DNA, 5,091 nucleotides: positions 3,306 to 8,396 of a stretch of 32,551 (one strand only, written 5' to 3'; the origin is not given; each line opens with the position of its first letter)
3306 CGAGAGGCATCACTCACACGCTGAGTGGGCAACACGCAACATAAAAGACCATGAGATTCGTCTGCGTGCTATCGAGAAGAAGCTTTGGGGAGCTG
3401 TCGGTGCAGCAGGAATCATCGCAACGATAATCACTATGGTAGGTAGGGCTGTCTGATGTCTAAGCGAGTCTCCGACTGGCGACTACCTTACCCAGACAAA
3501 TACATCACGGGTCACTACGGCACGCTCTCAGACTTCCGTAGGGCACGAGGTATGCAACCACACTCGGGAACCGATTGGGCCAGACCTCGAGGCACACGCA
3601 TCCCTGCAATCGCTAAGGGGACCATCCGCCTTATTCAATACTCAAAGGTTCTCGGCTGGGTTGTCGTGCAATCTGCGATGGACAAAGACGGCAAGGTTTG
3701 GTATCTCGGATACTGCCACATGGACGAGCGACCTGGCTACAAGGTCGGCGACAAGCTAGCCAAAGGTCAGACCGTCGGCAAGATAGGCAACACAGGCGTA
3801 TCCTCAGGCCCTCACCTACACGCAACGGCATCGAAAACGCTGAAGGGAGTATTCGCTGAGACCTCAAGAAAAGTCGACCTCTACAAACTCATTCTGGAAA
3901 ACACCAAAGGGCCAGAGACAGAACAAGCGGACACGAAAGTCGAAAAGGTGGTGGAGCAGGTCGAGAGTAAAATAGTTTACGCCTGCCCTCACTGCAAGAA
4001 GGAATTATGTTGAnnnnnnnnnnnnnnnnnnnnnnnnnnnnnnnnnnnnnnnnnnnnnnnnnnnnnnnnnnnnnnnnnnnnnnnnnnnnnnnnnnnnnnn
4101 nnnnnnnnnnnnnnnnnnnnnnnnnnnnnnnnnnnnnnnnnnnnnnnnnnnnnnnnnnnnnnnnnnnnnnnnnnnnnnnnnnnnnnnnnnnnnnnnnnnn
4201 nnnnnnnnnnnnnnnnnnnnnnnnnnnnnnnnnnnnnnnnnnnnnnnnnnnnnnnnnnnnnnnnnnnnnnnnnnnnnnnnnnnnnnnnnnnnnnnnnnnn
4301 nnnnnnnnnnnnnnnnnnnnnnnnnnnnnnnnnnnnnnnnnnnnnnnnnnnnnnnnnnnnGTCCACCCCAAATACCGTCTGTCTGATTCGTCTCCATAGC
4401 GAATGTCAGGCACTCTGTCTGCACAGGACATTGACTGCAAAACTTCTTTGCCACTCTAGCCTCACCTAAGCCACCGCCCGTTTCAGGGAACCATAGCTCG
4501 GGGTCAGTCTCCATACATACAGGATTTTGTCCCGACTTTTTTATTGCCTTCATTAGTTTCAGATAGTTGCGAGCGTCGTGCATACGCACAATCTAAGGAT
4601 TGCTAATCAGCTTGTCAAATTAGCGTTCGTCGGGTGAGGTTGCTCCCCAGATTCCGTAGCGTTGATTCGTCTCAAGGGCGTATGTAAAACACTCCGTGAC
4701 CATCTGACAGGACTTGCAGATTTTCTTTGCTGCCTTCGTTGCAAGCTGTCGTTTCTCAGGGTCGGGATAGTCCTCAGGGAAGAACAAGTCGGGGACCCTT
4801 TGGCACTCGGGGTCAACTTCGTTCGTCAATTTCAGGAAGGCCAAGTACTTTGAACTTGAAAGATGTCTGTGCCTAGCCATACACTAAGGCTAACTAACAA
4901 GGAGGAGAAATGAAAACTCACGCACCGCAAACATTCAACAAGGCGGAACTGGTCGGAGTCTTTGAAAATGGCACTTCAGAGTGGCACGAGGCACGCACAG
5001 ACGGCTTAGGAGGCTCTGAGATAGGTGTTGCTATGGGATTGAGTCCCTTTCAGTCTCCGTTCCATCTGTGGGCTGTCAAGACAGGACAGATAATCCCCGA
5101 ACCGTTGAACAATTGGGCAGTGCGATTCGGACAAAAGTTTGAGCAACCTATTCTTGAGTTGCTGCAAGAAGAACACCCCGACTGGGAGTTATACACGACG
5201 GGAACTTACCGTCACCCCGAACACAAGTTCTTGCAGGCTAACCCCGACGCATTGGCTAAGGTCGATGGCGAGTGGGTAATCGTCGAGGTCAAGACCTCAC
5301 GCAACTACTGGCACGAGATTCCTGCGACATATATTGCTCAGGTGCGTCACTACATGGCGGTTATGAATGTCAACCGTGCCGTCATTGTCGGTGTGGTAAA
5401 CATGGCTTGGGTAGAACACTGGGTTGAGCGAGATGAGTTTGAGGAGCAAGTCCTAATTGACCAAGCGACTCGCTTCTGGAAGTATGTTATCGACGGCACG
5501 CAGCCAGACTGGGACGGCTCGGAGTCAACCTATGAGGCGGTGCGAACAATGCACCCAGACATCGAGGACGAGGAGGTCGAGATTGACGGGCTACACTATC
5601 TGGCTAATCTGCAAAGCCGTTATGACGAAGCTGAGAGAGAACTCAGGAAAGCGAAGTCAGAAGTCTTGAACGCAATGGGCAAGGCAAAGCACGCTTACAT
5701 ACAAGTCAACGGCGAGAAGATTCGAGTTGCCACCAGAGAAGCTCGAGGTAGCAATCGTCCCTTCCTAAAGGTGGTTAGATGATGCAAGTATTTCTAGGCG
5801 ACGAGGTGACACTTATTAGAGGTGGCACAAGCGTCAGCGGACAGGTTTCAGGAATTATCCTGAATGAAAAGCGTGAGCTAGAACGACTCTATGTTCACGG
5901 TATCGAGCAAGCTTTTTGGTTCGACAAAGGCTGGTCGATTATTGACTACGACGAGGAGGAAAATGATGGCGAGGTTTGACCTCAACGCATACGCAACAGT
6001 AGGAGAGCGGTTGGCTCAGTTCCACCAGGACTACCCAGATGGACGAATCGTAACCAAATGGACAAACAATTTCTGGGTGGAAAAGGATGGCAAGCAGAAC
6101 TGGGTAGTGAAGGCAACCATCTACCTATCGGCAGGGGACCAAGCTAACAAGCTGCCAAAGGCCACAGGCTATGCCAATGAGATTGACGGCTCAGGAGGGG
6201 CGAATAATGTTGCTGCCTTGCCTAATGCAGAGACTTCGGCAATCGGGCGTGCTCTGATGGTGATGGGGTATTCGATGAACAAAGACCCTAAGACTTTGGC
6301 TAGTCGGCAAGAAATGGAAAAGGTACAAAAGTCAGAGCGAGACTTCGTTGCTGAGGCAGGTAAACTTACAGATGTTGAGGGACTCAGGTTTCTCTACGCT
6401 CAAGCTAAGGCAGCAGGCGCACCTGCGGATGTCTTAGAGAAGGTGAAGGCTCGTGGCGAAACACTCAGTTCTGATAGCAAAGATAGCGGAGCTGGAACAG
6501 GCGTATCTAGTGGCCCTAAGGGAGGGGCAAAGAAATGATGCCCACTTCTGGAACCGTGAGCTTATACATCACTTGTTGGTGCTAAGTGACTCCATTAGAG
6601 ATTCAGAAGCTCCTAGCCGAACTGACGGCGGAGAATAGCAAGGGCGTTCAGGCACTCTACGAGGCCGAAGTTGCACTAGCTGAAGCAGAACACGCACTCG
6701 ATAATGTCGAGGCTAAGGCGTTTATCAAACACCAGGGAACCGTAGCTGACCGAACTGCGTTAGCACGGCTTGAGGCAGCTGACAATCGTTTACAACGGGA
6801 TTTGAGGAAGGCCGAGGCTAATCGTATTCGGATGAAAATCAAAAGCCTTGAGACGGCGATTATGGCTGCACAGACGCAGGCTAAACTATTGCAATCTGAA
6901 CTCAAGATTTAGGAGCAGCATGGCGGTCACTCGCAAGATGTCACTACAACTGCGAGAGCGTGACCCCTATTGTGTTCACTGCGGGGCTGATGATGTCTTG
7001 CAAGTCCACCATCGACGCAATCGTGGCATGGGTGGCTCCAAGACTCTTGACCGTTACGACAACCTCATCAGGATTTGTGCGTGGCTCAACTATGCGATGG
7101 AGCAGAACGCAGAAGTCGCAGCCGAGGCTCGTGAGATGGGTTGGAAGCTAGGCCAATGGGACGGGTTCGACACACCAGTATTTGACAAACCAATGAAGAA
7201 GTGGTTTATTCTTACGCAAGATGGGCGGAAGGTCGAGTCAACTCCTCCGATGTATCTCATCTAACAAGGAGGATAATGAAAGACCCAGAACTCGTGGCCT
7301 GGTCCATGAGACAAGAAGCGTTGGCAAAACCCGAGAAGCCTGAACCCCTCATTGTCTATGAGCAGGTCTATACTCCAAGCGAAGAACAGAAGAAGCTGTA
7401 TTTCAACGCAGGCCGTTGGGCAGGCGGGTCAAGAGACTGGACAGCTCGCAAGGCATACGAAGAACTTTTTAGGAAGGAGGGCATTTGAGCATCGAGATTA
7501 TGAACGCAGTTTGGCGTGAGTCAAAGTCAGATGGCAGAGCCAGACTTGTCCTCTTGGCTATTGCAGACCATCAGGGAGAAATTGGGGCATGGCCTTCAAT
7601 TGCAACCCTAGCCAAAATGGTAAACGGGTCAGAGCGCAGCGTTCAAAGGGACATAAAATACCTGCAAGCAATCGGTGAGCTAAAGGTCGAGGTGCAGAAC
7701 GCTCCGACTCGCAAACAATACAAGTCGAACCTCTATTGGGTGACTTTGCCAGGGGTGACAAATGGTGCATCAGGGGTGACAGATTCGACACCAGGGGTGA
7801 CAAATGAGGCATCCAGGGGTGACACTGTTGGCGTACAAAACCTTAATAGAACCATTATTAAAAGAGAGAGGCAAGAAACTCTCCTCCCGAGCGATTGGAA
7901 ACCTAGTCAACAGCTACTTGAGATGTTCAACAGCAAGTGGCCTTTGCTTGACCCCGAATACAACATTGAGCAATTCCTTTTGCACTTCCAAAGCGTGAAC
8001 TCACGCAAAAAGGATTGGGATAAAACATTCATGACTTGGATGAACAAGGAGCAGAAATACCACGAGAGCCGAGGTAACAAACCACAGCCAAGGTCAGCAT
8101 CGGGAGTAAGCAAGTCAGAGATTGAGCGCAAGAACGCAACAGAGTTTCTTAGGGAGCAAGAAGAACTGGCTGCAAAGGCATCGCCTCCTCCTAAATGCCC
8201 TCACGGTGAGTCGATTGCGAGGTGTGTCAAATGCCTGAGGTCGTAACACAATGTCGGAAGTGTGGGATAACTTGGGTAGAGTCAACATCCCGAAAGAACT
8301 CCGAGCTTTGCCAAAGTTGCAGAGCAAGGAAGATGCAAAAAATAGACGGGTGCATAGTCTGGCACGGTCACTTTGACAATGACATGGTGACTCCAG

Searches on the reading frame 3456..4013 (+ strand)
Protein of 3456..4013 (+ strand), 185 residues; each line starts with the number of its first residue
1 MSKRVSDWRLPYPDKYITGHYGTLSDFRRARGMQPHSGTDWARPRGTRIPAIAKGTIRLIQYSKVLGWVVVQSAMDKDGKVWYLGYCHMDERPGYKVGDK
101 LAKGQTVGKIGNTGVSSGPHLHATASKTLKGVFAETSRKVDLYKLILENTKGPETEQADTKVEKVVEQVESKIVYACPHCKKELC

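Call 63: search_protein_families(library=phrogs, proteins=[window:3456-4013:+], max_evalue=0.001)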
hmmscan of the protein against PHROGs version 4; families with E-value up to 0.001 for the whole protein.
window:3456-4013:+ (185 aa): 21 families
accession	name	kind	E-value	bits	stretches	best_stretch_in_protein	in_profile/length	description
phrog_6700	-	lysis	2.9e-18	65.3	1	25-136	2615-2722/2898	endolysin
phrog_7767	-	other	8.6e-17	62.5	1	17-143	6-122/194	metallo-endopeptidase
phrog_880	-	lysis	5.3e-14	53.4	1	18-165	12-154/435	endolysin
phrog_3084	-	lysis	9.6e-12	45.6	1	34-128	22-119/468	endolysin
phrog_3578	-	lysis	1.2e-11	45.7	1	6-122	205-333/405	endolysin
phrog_11037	-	unknown function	4.4e-09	37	1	61-124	218-282/365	-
phrog_1067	-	head and packaging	1.7e-08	34.4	1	31-129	757-848/991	minor head protein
phrog_167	-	tail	2.2e-08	33.3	1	28-147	1206-1291/1555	tail length tape measure protein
phrog_33207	-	other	3e-08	34.8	1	34-151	26-141/240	metallo-endopeptidase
phrog_4070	-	tail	6.5e-08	32.1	1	12-154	605-734/989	tail length tape measure protein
phrog_10030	-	tail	6.6e-08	31.3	1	35-127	1913-2007/2105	tail length tape measure protein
phrog_28672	-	other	2.1e-07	30.9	1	22-123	274-371/397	metallo-endopeptidase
phrog_21656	-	other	9.4e-07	28.2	1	26-122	627-726/1022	peptidase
phrog_28089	-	lysis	1e-06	27.9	1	21-125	576-680/1141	endolysin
phrog_14988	-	other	1.2e-06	29.5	1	48-122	46-123/272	peptidase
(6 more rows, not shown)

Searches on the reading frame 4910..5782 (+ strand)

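Call 63: search_protein_families(library=phrogs, proteins=[window:4910-5782:+], max_evalue=0.001)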
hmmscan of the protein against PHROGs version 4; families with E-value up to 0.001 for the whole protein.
window:4910-5782:+ (290 aa): 2 families
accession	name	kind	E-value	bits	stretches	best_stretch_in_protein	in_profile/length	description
phrog_434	-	DNA, RNA and nucleotide metabolism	3.3e-69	234.9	1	8-281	43-329/372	RecE-like recombination exonuclease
phrog_1706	-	DNA, RNA and nucleotide metabolism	2.1e-05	25.1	1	110-202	124-226/293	CRISPR/Cas system associated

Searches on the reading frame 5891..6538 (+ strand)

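Call 63: search_protein_families(library=phrogs, proteins=[window:5891-6538:+], max_evalue=0.001)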
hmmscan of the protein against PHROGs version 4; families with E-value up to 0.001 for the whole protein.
window:5891-6538:+ (215 aa): 2 families
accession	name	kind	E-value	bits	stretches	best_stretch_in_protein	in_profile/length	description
phrog_11717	-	unknown function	3.4e-25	90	1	12-153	8-135/208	-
phrog_23738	-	unknown function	5.1e-15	56.6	1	32-148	8-117/198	-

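Call 92: search_protein_families(library=pfam, proteins=[window:5891-6538:+], max_evalue=0.01)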
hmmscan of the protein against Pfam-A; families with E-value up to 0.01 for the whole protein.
window:5891-6538:+ (215 aa): 0 families

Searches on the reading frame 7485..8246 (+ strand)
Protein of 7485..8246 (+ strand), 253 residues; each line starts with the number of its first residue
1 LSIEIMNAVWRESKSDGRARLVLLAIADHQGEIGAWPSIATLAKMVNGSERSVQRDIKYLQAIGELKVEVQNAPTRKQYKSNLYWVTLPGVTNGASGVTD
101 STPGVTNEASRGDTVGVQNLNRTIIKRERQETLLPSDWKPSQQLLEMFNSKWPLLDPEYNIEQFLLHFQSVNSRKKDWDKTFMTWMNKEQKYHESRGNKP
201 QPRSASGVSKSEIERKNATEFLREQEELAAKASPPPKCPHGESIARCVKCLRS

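Call 63: search_protein_families(library=phrogs, proteins=[window:7485-8246:+], max_evalue=0.001)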
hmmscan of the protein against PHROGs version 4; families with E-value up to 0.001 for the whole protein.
window:7485-8246:+ (253 aa): 12 families
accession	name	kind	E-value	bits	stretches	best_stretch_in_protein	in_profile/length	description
phrog_1032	-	DNA, RNA and nucleotide metabolism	9.4e-21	76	1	1-119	1-121/281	replication initiation protein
phrog_8540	-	DNA, RNA and nucleotide metabolism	3.4e-18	67.6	1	1-96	1-95/196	replication initiation O-like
phrog_391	-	DNA, RNA and nucleotide metabolism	1.6e-13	52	1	1-217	1-155/298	replication initiation O-like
phrog_270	-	DNA, RNA and nucleotide metabolism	6.8e-13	49.7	1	1-149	31-152/383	replication initiation protein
phrog_4617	-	DNA, RNA and nucleotide metabolism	1.3e-07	32.5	1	1-91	1-91/223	replication initiation protein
phrog_678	-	DNA, RNA and nucleotide metabolism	1.5e-06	29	1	9-128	65-191/346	replication initiation O-like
phrog_6643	-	DNA, RNA and nucleotide metabolism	1.5e-06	28.9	1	1-93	1-90/313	replication initiation protein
phrog_8102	-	DNA, RNA and nucleotide metabolism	1.1e-05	25.7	1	34-125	56-147/337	replication initiation protein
phrog_11896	-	DNA, RNA and nucleotide metabolism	2.4e-05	25.4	1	1-101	1-103/225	primosomal protein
phrog_1408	-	DNA, RNA and nucleotide metabolism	3.3e-05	24.5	1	98-230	167-296/302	replication initiation protein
phrog_428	-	DNA, RNA and nucleotide metabolism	4.7e-05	23.7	1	7-152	95-245/455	replication initiation protein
phrog_3992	-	DNA, RNA and nucleotide metabolism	0.00069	20.2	1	126-220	200-303/345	primosomal protein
